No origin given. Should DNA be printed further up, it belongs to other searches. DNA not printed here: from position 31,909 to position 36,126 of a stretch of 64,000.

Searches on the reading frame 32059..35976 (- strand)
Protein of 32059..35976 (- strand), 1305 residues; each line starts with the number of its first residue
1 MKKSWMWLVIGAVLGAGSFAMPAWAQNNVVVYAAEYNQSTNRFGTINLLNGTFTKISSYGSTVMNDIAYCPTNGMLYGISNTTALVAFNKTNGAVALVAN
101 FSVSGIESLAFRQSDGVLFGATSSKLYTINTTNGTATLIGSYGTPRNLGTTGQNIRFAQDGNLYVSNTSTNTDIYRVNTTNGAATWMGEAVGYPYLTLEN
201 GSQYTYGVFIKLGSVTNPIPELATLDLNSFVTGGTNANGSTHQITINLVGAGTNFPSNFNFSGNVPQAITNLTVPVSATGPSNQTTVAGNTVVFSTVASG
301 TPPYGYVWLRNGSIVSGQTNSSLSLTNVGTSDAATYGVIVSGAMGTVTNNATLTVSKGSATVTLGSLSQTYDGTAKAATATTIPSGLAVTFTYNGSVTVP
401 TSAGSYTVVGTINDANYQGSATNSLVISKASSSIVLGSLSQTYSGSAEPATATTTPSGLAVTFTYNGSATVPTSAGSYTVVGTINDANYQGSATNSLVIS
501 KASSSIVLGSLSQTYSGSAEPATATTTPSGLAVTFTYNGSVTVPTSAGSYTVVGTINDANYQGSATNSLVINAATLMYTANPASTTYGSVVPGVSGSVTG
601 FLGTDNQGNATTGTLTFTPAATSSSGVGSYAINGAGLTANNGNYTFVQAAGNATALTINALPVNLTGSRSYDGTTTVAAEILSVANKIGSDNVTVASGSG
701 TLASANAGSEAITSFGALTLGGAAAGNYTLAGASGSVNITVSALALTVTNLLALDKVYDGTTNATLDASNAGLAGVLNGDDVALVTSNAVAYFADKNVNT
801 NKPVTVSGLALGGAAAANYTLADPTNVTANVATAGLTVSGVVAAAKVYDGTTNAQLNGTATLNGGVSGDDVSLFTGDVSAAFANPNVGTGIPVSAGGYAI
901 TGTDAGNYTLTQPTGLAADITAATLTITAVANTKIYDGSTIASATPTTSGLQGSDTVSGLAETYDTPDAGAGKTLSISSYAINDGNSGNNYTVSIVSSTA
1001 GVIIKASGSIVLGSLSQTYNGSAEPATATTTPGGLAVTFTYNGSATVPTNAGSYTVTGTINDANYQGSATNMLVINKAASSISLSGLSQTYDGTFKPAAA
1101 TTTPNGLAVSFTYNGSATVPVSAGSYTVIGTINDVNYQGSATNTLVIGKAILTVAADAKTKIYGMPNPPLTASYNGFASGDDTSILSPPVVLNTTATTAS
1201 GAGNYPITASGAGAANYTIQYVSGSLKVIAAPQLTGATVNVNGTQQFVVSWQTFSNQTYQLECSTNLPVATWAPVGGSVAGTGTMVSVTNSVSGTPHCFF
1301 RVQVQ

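Call 18: search_protein_families(library=pfam, proteins=[window:32059-35976:-], max_evalue=0.01)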
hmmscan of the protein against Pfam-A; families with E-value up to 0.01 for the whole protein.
window:32059-35976:- (1305 aa): 9 families
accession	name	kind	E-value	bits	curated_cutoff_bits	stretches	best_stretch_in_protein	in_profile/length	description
PF18887.5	MBG_3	-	1.7e-130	425.7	25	5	360-431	1-72/72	MBG domain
PF18657.6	YDG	-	2e-50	169.4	25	4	745-825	4-84/85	YDG domain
PF18676.6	MBG_2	-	4.9e-30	104.4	25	3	1152-1226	1-71/72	MBG domain (YGX type)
PF07679.22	I-set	-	3.6e-07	30.6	23.7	1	279-355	5-90/90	Immunoglobulin I-set domain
PF08922.17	DUF1905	-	3.6e-07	30.6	24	0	1033-1072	13-52/81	Domain of unknown function (DUF1905)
PF13927.12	Ig_3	-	6.5e-06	27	30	1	280-340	7-76/78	Immunoglobulin domain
PF08402.16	TOBE_2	-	0.00042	20.8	21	0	1052-1074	15-36/76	TOBE domain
PF05593.20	RHS_repeat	-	0.0037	18.1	22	0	451-467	8-24/38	RHS Repeat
PF13598.12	DUF4139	-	0.0055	16.9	31.8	0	1032-1063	75-106/205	Domain of unknown function (DUF4139)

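Call 52: search_protein_families(library=ncbifam, proteins=[window:32059-35976:-], max_evalue=0.01)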
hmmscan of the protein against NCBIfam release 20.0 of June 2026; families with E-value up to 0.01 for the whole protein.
window:32059-35976:- (1305 aa): 1 family
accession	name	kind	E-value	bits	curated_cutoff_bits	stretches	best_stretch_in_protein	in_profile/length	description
NF050085.1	LIC10280_fam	exception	1.8e-05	25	100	0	1099-1163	7-64/85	LIC10280 family protein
